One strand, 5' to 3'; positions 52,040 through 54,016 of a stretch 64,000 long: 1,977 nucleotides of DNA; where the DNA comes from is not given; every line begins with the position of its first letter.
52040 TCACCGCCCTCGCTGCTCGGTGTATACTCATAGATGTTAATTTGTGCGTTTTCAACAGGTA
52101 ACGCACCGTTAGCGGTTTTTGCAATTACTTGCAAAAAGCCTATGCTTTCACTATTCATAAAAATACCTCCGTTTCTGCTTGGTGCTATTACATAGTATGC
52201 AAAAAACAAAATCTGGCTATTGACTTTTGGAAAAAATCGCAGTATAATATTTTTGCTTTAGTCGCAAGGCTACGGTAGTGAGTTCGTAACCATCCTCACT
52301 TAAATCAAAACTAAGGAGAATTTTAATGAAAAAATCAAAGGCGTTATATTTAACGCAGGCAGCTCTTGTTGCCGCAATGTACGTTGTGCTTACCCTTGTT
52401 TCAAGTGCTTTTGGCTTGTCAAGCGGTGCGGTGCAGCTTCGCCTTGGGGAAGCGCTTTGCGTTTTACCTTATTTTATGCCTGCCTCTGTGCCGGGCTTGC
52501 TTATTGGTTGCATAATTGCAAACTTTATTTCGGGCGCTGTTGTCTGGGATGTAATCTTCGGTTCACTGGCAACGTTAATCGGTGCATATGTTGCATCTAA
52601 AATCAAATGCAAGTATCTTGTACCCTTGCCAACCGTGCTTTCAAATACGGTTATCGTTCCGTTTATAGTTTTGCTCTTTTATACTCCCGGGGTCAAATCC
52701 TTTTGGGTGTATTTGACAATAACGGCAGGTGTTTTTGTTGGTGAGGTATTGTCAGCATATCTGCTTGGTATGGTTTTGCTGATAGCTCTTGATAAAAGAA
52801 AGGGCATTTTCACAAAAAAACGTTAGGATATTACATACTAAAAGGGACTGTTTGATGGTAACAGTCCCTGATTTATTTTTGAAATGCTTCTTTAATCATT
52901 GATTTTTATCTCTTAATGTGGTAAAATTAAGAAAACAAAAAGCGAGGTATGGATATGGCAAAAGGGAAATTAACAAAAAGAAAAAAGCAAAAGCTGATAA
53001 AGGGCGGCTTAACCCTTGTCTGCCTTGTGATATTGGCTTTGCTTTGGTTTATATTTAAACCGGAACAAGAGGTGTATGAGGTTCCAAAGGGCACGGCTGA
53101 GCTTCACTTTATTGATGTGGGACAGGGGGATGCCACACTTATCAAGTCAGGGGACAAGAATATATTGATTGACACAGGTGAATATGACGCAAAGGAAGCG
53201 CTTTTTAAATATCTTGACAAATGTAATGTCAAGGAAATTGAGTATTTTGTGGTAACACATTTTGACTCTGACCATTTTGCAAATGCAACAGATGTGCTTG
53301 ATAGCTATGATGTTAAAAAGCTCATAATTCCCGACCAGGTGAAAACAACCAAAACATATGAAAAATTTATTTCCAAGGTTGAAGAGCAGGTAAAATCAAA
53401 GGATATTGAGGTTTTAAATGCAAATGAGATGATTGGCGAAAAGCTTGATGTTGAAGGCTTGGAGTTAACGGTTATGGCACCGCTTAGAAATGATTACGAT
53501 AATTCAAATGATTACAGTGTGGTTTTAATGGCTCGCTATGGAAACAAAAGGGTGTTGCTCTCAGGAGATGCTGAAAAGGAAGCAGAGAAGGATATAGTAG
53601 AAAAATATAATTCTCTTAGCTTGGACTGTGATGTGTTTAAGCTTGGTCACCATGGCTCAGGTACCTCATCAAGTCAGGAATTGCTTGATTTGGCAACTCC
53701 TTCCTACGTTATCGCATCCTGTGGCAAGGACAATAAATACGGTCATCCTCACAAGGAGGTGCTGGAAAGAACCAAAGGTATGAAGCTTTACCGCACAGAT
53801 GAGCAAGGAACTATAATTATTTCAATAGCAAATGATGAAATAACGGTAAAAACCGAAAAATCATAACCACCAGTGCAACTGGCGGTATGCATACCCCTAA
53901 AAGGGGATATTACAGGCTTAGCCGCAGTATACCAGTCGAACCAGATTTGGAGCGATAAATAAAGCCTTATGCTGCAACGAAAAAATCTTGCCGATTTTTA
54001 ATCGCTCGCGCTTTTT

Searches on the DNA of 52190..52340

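Call 58: search_rna_families(source=window, start=52190, end=52340, threshold=evalue, max_evalue=1, show_alignments=1)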
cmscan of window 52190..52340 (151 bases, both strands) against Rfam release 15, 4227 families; matches with E-value up to 1: 2.
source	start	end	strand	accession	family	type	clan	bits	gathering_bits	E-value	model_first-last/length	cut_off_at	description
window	52272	52320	+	RF00522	PreQ1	Cis-reg; riboswitch;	-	29.1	39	0.00018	1-45/45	no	PreQ1 (pre queuosine) riboswitch aptamer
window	52277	52313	+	RF01072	TMV_UPD-PK3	Cis-reg;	-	13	34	0.48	1-31/31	no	Pseudoknot of upstream pseudoknot domain (UPD) of the 3'UTR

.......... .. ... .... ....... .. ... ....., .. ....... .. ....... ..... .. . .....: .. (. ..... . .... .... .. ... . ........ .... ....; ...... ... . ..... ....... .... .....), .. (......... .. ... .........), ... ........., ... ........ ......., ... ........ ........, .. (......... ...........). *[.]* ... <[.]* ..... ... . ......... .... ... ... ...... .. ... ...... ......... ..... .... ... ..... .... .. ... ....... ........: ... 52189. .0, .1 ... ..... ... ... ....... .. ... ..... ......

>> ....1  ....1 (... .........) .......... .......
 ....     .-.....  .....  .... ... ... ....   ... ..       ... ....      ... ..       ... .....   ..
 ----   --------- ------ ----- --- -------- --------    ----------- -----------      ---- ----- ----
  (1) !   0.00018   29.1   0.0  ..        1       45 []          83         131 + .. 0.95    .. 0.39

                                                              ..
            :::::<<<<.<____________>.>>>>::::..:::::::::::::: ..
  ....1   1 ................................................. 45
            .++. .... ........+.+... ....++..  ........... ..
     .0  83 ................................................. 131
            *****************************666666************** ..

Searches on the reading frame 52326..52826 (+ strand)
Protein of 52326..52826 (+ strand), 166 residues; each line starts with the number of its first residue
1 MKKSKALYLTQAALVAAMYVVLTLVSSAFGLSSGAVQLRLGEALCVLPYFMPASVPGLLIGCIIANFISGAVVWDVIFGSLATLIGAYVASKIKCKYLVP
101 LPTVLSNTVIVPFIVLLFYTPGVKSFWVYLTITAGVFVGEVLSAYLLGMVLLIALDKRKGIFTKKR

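Call 12: search_protein_families(library=pfam, proteins=[window:52326-52826:+])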
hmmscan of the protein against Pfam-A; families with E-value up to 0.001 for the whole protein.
window:52326-52826:+ (166 aa): 1 family
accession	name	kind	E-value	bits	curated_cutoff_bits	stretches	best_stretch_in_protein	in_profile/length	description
PF06177.16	QueT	-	7.1e-39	133.8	33.7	1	9-157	1-141/141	QueT transporter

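Call 30: find_encoding_contigs(protein=window:52326-52826:+, flank=4000, max_places=8)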
Protein window:52326-52826:+ (166 aa): 22 contigs read that carry it; 8 places shown.
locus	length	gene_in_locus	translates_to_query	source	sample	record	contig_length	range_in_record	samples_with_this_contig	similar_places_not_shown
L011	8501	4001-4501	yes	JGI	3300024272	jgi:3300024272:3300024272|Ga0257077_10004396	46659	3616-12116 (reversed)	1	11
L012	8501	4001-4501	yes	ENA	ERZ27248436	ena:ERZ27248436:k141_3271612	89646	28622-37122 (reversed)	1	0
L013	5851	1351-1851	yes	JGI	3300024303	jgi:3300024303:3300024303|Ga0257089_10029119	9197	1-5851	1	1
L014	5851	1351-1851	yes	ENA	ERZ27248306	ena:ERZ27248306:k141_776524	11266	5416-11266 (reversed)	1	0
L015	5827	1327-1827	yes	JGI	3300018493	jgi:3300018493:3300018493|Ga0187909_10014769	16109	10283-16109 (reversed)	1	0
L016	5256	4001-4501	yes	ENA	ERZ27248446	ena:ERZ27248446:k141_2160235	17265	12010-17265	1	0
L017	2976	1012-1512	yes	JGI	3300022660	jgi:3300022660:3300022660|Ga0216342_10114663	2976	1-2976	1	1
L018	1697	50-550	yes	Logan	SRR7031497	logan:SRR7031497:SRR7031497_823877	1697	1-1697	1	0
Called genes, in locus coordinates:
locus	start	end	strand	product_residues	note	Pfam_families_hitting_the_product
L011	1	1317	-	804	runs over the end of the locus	PF02861:Clp_N, PF05621:TniB, PF00004:AAA, PF17871:AAA_lid_9, PF00004:AAA, PF07724:AAA_2, PF07728:AAA_5, PF10431:ClpB_D2-small, +11 more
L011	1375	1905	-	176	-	PF01471:PG_binding_1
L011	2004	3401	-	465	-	PF01471:PG_binding_1, PF09374:PG_binding_3 (faint), PF01471:PG_binding_1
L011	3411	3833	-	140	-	-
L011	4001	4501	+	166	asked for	PF06177:QueT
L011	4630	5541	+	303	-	PF00753:Lactamase_B, PF23023:Anti-Pycsar_Apyc1 (weak)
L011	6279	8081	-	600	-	PF02690:Na_Pi_cotrans, PF01895:PhoU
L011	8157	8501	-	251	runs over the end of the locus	PF00106:adh_short, PF08659:KR, PF13561:adh_short_C2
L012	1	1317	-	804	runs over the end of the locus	PF02861:Clp_N, PF05621:TniB, PF00004:AAA, PF17871:AAA_lid_9, PF00004:AAA, PF07724:AAA_2, PF07728:AAA_5, PF10431:ClpB_D2-small, +11 more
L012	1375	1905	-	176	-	PF01471:PG_binding_1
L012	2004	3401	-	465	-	PF01471:PG_binding_1, PF09374:PG_binding_3 (faint), PF01471:PG_binding_1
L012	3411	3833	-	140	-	-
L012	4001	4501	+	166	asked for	PF06177:QueT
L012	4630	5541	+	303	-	PF00753:Lactamase_B, PF23023:Anti-Pycsar_Apyc1 (weak)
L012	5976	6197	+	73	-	-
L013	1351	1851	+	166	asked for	PF06177:QueT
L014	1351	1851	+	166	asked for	PF06177:QueT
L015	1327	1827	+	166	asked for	PF06177:QueT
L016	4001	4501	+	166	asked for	PF06177:QueT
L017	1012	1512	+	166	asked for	PF06177:QueT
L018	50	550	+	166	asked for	PF06177:QueT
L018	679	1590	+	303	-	PF00753:Lactamase_B, PF23023:Anti-Pycsar_Apyc1 (weak)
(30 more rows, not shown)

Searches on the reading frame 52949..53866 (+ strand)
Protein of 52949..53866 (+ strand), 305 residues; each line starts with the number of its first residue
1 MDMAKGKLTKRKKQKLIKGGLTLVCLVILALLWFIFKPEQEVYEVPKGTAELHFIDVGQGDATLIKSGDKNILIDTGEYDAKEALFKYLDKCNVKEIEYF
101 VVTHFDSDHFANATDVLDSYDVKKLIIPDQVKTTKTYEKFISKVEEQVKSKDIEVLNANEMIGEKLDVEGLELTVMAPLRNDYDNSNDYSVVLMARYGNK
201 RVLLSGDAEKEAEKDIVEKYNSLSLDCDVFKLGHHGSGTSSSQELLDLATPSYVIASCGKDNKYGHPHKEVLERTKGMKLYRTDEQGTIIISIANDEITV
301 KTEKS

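Call 12: search_protein_families(library=pfam, proteins=[window:52949-53866:+])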
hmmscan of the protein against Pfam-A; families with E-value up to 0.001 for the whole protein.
window:52949-53866:+ (305 aa): 3 families
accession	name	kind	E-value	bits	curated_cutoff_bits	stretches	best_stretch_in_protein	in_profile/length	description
PF00753.33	Lactamase_B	-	8e-20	72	22.7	1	56-259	2-195/196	Metallo-beta-lactamase superfamily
PF19583.5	ODP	-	8.2e-05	23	27.2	1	62-134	5-78/194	ODP family beta lactamase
PF12706.13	Lactamase_B_2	-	8.4e-05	22.7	27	1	71-221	2-155/200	Beta-lactamase superfamily domain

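Call 13: find_encoding_contigs(protein=window:52949-53866:+, flank=3000, max_places=10)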
Protein window:52949-53866:+ (305 aa): no gene with exactly this product is on record in the collection.

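Call 55: find_encoding_contigs(protein=window:52955-53866:+, flank=2000, max_places=10)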
Protein window:52955-53866:+ (303 aa): 23 contigs read that carry it; 10 places shown.
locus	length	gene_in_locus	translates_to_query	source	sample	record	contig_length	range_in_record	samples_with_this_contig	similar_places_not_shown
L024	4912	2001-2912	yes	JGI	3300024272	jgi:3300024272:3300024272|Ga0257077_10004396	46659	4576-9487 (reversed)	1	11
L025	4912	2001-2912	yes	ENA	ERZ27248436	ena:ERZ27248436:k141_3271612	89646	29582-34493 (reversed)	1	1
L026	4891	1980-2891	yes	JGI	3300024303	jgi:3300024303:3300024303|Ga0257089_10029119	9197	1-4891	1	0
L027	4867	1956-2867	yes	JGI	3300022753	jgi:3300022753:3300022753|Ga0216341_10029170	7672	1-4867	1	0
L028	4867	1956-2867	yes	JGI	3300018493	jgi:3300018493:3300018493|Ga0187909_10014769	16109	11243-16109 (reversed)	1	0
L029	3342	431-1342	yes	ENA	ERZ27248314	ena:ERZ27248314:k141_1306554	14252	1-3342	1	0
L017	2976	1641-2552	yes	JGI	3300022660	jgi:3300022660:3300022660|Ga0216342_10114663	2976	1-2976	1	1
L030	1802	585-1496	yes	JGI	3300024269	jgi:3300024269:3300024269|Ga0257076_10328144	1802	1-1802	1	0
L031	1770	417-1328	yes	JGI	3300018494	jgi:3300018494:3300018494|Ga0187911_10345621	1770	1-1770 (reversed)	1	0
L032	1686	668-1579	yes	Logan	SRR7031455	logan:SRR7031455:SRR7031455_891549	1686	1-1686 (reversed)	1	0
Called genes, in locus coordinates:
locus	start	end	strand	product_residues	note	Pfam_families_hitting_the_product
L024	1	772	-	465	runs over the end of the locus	PF01471:PG_binding_1, PF09374:PG_binding_3 (faint), PF01471:PG_binding_1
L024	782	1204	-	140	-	-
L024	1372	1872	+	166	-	PF06177:QueT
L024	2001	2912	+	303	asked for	PF00753:Lactamase_B, PF23023:Anti-Pycsar_Apyc1 (weak)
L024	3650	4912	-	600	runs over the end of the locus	PF02690:Na_Pi_cotrans, PF01895:PhoU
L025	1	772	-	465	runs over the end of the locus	PF01471:PG_binding_1, PF09374:PG_binding_3 (faint), PF01471:PG_binding_1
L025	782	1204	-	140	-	-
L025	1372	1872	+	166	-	PF06177:QueT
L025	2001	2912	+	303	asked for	PF00753:Lactamase_B, PF23023:Anti-Pycsar_Apyc1 (weak)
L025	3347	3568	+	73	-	-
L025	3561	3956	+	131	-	-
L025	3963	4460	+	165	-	-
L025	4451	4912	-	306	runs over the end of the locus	-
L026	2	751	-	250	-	?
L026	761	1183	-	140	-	-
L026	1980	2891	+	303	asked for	PF00753:Lactamase_B, PF23023:Anti-Pycsar_Apyc1 (weak)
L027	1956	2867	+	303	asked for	PF00753:Lactamase_B, PF23023:Anti-Pycsar_Apyc1 (weak)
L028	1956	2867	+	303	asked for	PF00753:Lactamase_B, PF23023:Anti-Pycsar_Apyc1 (weak)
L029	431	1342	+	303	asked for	PF00753:Lactamase_B, PF23023:Anti-Pycsar_Apyc1 (weak)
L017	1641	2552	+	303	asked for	PF00753:Lactamase_B, PF23023:Anti-Pycsar_Apyc1 (weak)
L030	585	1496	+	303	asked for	PF00753:Lactamase_B, PF23023:Anti-Pycsar_Apyc1 (weak)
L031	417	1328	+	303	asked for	PF00753:Lactamase_B, PF23023:Anti-Pycsar_Apyc1 (weak)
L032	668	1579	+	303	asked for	PF00753:Lactamase_B, PF23023:Anti-Pycsar_Apyc1 (weak)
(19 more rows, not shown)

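Call 60: search_protein_families(library=ncbifam, proteins=[window:52955-53866:+], max_evalue=0.001)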
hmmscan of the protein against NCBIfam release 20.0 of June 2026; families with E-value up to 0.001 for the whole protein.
window:52955-53866:+ (303 aa): 6 families
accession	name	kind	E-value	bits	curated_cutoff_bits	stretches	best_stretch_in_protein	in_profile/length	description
TIGR00361.1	ComEC_Rec2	equivalog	8.1e-46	156.4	190.05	1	42-285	435-663/663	DNA internalization-related competence protein ComEC/Rec2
NF049846.1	blaAHM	exception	6.1e-30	104.2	590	1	52-297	67-301/304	AHM family subclass B3-like metallo-beta-lactamase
NF008580.0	PRK11539.1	equivalog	4e-27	94.9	969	1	21-300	481-737/758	ComEC family protein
NF041809.1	Avs1a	equivalog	1.7e-21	76.5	420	2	173-272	240-340/387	AVAST type 1 anti-phage system MBL fold metallo-hydrolase Avs1a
NF058524.1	6A-MBL_enzyme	equivalog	3.7e-13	49.3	220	2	165-241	173-262/346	anti-phage 6A-MBL system MBL-fold protein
NF012229.1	bla_class_B_core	domain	0.0001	22.5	100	1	62-142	19-94/139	metallo-beta-lactamase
